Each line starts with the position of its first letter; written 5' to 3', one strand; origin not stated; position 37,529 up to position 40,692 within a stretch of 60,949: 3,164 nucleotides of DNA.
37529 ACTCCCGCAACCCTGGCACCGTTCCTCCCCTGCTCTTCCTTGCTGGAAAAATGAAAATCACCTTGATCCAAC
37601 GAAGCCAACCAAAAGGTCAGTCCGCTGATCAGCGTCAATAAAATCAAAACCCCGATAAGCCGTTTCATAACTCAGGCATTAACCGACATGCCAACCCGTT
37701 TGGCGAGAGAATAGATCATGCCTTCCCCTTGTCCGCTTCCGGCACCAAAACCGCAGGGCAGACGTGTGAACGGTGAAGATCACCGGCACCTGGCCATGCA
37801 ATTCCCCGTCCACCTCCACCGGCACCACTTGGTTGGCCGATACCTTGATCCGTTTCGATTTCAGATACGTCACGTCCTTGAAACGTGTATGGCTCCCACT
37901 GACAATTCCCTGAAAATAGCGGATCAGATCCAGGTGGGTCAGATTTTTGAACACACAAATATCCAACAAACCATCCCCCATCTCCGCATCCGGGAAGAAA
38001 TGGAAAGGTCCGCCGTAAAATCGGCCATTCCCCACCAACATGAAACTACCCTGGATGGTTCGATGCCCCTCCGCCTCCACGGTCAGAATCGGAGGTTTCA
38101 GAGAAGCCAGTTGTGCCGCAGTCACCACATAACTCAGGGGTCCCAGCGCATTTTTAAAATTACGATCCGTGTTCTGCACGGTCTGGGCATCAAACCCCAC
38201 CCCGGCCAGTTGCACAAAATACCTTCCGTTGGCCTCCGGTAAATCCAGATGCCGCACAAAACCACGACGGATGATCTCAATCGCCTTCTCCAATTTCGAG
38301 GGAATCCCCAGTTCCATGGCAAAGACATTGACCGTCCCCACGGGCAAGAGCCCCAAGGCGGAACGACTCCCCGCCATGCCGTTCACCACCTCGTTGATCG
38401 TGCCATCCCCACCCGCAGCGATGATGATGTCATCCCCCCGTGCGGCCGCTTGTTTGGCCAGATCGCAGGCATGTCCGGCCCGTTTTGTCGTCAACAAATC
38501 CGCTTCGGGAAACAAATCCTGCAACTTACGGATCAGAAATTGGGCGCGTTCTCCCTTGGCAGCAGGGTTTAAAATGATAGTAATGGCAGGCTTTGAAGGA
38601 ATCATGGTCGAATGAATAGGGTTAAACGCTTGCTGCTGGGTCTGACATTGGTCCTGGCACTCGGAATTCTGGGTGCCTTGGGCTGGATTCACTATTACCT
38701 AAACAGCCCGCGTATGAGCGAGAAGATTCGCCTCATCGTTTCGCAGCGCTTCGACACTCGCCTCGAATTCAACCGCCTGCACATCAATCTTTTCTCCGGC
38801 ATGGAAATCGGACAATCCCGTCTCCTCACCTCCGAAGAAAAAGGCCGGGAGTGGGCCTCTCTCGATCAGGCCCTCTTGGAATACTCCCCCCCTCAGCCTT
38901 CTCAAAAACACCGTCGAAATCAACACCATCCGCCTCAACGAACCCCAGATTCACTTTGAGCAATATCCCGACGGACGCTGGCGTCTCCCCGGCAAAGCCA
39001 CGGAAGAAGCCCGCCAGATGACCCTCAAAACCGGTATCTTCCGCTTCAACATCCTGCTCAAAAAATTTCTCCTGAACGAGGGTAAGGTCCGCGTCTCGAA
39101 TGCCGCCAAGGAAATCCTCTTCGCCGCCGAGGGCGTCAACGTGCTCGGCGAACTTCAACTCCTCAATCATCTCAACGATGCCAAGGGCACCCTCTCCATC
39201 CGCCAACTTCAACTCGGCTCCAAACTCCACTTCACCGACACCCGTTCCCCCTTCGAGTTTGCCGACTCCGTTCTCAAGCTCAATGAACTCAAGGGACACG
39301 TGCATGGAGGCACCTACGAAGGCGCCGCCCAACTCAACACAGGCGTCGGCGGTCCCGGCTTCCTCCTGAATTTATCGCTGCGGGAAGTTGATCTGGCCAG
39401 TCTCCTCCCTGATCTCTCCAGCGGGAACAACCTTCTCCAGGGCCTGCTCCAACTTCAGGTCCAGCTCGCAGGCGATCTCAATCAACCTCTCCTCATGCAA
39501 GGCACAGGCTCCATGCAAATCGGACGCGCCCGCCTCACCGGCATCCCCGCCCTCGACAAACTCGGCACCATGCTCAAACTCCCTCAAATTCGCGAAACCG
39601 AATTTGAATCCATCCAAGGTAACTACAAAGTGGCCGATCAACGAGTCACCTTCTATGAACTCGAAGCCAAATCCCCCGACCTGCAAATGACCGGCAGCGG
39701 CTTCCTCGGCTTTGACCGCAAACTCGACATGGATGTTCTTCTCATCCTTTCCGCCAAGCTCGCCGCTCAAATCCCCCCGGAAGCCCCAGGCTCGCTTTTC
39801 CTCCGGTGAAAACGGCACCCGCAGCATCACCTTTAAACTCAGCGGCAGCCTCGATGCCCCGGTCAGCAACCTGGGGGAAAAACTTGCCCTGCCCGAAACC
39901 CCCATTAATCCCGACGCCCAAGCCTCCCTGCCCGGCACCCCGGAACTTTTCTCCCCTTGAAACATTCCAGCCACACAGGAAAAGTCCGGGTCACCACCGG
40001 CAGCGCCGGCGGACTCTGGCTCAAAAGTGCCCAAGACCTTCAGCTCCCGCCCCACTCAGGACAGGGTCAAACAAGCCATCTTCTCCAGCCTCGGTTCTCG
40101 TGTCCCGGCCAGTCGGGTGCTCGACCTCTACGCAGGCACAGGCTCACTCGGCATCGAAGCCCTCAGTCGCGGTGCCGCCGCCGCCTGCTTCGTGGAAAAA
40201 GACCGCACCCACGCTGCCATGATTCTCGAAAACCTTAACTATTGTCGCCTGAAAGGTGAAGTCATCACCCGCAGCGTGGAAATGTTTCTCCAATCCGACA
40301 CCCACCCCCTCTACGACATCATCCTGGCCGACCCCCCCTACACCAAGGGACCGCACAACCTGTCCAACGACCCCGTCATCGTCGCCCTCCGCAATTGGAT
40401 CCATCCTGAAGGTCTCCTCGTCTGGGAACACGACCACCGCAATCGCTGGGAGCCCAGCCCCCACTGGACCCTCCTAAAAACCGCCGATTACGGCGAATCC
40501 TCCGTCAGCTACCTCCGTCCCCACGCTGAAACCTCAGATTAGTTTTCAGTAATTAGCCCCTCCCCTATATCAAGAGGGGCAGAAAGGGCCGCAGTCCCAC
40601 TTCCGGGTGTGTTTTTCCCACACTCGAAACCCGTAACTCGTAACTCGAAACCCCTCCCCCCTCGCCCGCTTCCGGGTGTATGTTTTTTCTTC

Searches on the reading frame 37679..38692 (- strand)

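Call 41: search_protein_families(library=pfam, proteins=[window:37679-38692:-], max_evalue=0.0001)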
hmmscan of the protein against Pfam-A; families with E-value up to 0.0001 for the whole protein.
window:37679-38692:- (337 aa): 2 families
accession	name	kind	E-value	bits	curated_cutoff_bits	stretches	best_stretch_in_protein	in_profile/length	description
PF00781.29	DAGK_cat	-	1.3e-28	99.5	23.6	1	37-151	2-122/125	Diacylglycerol kinase catalytic domain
PF19279.4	YegS_C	-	3e-28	99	27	1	165-314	5-155/158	YegS C-terminal NAD kinase beta sandwich-like domain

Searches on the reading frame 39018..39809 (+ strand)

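Call 59: search_protein_families(library=pfam, proteins=[window:39018-39809:+], max_evalue=0.001)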
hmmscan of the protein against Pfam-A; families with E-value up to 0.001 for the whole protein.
window:39018-39809:+ (263 aa): 1 family
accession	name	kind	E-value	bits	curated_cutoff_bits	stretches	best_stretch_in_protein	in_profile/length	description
PF05170.20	AsmA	-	6.3e-06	25.7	29.8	1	58-153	444-537/607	AsmA family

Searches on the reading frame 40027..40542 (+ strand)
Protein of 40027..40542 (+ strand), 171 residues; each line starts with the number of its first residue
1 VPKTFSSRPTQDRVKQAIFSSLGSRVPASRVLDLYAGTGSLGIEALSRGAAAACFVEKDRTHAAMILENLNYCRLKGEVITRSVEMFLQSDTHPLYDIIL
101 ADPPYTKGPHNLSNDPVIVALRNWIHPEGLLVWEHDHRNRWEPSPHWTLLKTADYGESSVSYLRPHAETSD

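Call 10: search_protein_families(library=pfam, proteins=[window:40027-40542:+], max_evalue=0.01)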
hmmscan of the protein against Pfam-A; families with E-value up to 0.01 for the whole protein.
window:40027-40542:+ (171 aa): 2 families
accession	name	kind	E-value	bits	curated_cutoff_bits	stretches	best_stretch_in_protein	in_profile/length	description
PF03602.21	Cons_hypoth95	-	2.1e-36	125.7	24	1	5-162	19-180/182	Conserved hypothetical protein 95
PF05175.20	MTS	-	1.6e-05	25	23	1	12-110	17-113/170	Methyltransferase small domain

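Call 53: find_homologous_proteins(query=window:40027-40542:+, max_evalue=1e-20)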
Query window:40027-40542:+ (171 aa): 1560 proteins with E <= 1e-20 among 8000 candidates; the best 120 are listed.
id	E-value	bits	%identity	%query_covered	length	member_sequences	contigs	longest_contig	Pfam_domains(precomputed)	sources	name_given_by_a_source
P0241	2.2e-112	391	100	100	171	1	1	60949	PF05175.21,PF03602.22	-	-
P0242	3.5e-75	270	72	98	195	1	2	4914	PF05175.21,PF03602.22,PF01170.25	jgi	jgi:16S rRNA (guanine966-N2)-methyltransferase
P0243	1.1e-74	268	72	96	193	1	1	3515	PF05175.21,PF03602.22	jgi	jgi:16S rRNA (guanine966-N2)-methyltransferase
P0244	1.3e-73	264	73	96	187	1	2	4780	PF05175.21,PF03602.22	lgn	-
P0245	1.5e-73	264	72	95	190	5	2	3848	PF05175.21,PF03602.22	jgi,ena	-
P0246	4.5e-73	263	71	96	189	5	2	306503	PF05175.21,PF03602.22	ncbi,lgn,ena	-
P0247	5.2e-73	263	70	96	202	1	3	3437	PF05175.21,PF03602.22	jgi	jgi:16S rRNA (guanine966-N2)-methyltransferase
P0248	4.4e-72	260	71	96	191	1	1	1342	PF05175.21,PF03602.22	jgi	jgi:16S rRNA (guanine966-N2)-methyltransferase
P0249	4.8e-69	250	67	96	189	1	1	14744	PF13847.13,PF05175.21,PF03602.22,PF01170.25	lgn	-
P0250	2.9e-50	188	56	94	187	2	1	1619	PF05175.21,PF03602.22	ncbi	-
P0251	4.4e-50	188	55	96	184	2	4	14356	PF05175.21,PF03602.22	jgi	jgi:16S rRNA (guanine966-N2)-methyltransferase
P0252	5.2e-50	188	56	96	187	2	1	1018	PF05175.21,PF03602.22,PF13649.13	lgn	-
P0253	3.8e-49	185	56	98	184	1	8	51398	PF05175.21,PF03602.22,PF13649.13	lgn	-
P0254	5.8e-49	184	57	95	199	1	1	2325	PF05175.21,PF03602.22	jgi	jgi:16S rRNA (guanine966-N2)-methyltransferase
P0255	6.7e-49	184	59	95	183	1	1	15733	PF05175.21,PF03602.22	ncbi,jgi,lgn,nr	ncbi:MAG: 16S rRNA (guanine(966)-N(2))-methyltransferase RsmD [Verrucomicrobiales bacterium]|jgi:16S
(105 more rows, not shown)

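Call 54: find_encoding_contigs(protein=P0246, flank=10000, max_places=2)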
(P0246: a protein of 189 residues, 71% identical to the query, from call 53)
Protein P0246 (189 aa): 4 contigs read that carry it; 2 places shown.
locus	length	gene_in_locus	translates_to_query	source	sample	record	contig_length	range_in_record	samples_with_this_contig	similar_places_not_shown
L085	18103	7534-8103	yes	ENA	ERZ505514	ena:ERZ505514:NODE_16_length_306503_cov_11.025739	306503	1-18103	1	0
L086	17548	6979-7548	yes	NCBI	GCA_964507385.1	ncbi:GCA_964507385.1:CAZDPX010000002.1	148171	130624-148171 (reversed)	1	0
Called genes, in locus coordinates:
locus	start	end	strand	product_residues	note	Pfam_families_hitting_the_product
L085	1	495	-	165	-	?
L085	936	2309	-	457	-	PF00072:Response_reg, PF00158:Sigma54_activat, PF01078:Mg_chelatase (faint), PF14532:Sigma54_activ_2, PF07724:AAA_2 (weak), PF07728:AAA_5, PF25601:AAA_lid_14, PF02954:HTH_8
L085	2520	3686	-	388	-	PF01408:GFO_IDH_MocA, PF02894:GFO_IDH_MocA_C, PF22725:GFO_IDH_MocA_C3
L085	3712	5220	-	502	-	PF13365:Trypsin_2, PF00595:PDZ (weak), PF13180:PDZ_2, PF17820:PDZ_6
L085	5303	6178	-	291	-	PF00781:DAGK_cat, PF19279:YegS_C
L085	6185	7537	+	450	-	PF05170:AsmA (weak), PF05359:DUF748, PF13116:YhdP (faint)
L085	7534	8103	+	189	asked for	PF03602:Cons_hypoth95, PF05175:MTS (weak)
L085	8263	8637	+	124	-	PF05598:DUF772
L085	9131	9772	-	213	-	PF03006:HlyIII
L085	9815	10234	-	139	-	-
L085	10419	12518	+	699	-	PF05226:CHASE2, PF00211:Guanylate_cyc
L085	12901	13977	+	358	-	PF10282:Lactonase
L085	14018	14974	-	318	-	PF04055:Radical_SAM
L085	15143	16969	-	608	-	PF00005:ABC_tran, PF02463:SMC_N (faint), PF13175:AAA_15 (faint), PF13476:AAA_23 (faint), PF12848:ABC_tran_Xtn, PF00005:ABC_tran, PF13191:AAA_16 (weak), PF16326:ABC_tran_CTD, +4 more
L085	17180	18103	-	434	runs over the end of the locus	PF00483:NTP_transferase, PF24894:Hexapep_GlmU (weak), PF25087:GMPPB_C (faint), PF25247:LbH_GLGC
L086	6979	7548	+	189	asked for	PF03602:Cons_hypoth95, PF05175:MTS (weak)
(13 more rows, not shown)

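Call 55: find_encoding_contigs(protein=P0249, flank=10000, max_places=2)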
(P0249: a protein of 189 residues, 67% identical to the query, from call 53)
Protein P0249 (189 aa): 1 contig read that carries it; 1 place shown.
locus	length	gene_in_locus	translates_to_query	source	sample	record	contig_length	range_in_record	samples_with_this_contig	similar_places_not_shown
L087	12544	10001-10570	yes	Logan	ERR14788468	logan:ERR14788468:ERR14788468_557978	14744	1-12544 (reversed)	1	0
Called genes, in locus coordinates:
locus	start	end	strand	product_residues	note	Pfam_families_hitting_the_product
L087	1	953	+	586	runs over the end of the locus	PF00916:Sulfate_transp, PF01740:STAS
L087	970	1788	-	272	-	PF01026:TatD_DNase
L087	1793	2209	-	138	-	-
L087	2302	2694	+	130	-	PF01042:Ribonuc_L-PSP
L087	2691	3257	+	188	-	PF00156:Pribosyltran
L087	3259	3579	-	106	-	-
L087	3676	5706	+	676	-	PF10060:DUF2298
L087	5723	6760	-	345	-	PF00365:PFK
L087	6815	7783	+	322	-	PF03747:ADP_ribosyl_GH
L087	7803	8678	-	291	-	PF00781:DAGK_cat, PF19279:YegS_C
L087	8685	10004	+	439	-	PF05170:AsmA (weak), PF05359:DUF748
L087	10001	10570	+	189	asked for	PF03602:Cons_hypoth95, PF05175:MTS, PF01170:UPF0020 (weak), PF13847:Methyltransf_31 (weak)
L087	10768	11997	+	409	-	PF03435:Sacchrp_dh_NADP, PF16653:Sacchrp_dh_C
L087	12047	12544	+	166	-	?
